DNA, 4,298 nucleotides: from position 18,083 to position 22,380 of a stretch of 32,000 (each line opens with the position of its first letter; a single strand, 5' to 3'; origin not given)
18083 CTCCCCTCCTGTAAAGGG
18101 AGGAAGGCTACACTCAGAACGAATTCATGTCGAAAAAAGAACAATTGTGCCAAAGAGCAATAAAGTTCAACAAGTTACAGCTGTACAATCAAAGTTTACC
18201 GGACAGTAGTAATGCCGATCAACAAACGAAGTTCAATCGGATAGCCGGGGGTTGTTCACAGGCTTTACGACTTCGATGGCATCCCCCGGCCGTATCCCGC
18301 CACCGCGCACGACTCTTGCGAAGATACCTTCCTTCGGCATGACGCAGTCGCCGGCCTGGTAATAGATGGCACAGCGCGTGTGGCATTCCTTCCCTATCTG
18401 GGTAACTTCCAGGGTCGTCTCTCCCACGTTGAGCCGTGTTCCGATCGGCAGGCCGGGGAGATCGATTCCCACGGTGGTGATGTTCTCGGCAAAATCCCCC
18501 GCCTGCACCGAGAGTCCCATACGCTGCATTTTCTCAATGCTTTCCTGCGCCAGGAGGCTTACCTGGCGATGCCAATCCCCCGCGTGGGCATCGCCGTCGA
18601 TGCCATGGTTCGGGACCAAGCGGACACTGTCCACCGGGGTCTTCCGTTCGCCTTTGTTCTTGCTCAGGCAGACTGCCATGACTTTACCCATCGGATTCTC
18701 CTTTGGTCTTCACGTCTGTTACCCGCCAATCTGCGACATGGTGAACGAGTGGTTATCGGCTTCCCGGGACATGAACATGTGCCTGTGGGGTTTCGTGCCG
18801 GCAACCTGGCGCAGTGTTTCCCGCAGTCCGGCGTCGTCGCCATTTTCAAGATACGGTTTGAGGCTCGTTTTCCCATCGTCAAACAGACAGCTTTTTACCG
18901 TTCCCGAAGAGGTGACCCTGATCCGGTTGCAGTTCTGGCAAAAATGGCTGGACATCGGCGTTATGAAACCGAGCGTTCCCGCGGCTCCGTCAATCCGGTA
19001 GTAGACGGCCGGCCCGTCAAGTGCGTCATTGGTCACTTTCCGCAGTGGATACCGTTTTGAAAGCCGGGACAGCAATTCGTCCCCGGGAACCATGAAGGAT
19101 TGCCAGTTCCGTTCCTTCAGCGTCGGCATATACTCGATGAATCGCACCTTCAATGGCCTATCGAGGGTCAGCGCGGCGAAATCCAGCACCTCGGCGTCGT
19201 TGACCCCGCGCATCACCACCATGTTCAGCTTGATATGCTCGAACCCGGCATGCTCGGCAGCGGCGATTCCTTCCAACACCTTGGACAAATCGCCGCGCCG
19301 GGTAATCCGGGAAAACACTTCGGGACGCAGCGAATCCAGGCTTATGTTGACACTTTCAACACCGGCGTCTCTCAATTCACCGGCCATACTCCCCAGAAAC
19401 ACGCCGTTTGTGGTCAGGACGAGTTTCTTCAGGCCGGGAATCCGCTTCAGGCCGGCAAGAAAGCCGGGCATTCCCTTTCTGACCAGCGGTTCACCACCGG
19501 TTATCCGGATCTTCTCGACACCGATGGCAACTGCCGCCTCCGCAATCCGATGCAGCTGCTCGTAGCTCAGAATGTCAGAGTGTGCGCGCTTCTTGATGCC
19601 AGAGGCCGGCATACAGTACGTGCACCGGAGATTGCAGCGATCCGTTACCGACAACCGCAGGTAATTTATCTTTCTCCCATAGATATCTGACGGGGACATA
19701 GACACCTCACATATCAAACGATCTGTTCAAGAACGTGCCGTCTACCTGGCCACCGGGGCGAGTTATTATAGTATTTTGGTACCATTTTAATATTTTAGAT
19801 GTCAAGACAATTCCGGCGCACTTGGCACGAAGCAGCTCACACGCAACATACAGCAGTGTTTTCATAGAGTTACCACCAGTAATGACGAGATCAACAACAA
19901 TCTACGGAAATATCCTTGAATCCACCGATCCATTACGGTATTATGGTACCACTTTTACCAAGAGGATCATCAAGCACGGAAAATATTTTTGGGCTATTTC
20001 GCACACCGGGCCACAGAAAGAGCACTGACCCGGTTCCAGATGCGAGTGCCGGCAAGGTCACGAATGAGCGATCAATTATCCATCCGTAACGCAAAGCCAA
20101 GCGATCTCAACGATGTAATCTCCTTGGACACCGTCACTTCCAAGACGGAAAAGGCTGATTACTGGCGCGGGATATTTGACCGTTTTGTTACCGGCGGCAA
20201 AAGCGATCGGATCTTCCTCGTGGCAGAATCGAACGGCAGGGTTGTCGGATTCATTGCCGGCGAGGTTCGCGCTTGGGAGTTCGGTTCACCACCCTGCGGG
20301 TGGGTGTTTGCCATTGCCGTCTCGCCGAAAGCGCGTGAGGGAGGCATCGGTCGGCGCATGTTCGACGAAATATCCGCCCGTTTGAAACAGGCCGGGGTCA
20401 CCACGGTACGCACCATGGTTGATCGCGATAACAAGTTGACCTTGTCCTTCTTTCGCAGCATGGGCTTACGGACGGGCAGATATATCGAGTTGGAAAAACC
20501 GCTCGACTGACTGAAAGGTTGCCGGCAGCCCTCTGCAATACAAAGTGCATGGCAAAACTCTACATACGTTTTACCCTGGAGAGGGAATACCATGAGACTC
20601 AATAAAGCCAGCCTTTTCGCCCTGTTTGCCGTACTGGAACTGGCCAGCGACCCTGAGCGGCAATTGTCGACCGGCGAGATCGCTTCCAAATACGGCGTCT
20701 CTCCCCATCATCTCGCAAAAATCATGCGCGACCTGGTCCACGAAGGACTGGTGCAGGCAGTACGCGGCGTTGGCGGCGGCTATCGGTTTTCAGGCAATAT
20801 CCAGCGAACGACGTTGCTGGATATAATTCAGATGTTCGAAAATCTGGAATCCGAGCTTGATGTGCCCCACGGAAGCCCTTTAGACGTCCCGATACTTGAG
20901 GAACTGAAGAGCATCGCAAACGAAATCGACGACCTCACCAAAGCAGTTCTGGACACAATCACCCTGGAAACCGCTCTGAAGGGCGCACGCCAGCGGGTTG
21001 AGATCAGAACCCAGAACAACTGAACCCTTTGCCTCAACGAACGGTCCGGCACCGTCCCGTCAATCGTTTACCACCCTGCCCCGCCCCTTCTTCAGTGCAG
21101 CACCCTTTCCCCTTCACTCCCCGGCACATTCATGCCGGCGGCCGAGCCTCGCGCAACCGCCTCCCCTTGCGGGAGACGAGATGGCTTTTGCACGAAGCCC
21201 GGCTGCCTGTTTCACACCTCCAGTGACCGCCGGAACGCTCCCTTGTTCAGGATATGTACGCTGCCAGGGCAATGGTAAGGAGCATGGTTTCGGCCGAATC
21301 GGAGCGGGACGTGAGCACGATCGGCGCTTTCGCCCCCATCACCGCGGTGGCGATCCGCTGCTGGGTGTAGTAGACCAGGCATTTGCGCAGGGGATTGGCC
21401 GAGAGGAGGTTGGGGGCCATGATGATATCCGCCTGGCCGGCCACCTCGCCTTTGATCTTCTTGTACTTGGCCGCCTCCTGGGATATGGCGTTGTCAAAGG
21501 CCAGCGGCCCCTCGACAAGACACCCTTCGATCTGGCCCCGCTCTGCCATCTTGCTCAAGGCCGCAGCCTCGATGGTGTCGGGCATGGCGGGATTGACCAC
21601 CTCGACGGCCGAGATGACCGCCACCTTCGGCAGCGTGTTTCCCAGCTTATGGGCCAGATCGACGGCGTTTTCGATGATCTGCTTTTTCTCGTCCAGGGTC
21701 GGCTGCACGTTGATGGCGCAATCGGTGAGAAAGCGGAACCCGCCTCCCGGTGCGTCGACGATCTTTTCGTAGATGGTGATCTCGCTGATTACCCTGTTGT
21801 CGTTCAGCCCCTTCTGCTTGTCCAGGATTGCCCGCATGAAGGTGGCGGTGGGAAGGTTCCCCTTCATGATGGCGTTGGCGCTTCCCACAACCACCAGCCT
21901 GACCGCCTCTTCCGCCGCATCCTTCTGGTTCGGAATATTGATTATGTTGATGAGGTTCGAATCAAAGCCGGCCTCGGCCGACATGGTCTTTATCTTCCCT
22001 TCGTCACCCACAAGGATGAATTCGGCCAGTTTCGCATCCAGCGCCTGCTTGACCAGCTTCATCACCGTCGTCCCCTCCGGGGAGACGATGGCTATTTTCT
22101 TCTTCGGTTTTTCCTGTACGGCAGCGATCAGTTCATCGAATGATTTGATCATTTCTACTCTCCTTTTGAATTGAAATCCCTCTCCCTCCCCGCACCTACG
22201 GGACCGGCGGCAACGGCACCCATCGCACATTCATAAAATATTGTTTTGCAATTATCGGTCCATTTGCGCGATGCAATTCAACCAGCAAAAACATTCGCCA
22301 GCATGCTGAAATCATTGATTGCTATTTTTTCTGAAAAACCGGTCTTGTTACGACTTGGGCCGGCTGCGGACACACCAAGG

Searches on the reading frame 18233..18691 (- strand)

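Call 32: search_protein_families(library=pfam, proteins=[window:18233-18691:-], max_evalue=0.00001)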
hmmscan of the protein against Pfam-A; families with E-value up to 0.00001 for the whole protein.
window:18233-18691:- (152 aa): 1 family
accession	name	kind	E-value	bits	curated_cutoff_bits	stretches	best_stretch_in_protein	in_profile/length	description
PF03473.23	MOSC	-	3.7e-13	50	22.7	1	35-140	3-120/120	MOSC domain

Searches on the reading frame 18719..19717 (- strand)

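Call 32: search_protein_families(library=pfam, proteins=[window:18719-19717:-], max_evalue=0.00001)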
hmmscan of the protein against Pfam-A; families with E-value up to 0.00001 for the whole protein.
window:18719-19717:- (332 aa): 2 families
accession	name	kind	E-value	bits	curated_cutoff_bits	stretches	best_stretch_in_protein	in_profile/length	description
PF04055.27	Radical_SAM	-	4.8e-34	118.4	29.5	1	23-182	2-164/166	Radical SAM superfamily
PF06463.18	Mob_synth_C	-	6.6e-34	117.1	37.4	1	190-314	2-127/128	Molybdenum Cofactor Synthesis C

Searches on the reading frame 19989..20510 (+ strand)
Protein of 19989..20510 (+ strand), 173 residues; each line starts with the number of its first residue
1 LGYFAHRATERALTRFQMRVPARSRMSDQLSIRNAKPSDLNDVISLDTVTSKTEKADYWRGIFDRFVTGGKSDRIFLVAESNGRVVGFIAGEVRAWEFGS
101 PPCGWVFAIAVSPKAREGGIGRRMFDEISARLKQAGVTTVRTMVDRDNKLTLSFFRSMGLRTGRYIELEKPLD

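Call 33: search_protein_families(library=pfam, proteins=[window:19989-20510:+], max_evalue=0.00001)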
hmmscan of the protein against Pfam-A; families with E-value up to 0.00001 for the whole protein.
window:19989-20510:+ (173 aa): 3 families
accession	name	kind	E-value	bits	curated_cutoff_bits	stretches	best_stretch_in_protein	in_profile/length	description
PF00583.31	Acetyltransf_1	-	1.8e-13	51.2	20.7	1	65-159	27-115/116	Acetyltransferase (GNAT) family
PF13508.13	Acetyltransf_7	-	2.8e-11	44.1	27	1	73-159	2-81/84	Acetyltransferase (GNAT) domain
PF13673.13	Acetyltransf_10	-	4.2e-06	27.2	23.6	1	72-160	29-107/128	Acetyltransferase (GNAT) domain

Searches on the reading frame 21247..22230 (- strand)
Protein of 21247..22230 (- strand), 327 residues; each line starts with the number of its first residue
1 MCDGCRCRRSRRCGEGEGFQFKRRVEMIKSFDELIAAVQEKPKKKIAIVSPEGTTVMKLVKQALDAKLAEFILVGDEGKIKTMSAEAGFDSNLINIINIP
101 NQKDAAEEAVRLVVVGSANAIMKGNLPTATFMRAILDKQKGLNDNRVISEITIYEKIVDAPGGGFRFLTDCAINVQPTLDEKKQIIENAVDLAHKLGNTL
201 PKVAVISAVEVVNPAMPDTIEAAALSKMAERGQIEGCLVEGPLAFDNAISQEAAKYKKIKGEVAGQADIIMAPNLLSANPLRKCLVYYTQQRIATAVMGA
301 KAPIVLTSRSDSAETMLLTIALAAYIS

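Call 33: search_protein_families(library=pfam, proteins=[window:21247-22230:-], max_evalue=0.00001)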
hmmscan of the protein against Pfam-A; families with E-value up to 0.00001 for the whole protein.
window:21247-22230:- (327 aa): 1 family
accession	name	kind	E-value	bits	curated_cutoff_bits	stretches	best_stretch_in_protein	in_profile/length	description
PF01515.24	PTA_PTB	-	1e-44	153.7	24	1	103-324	102-319/319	Phosphate acetyl/butaryl transferase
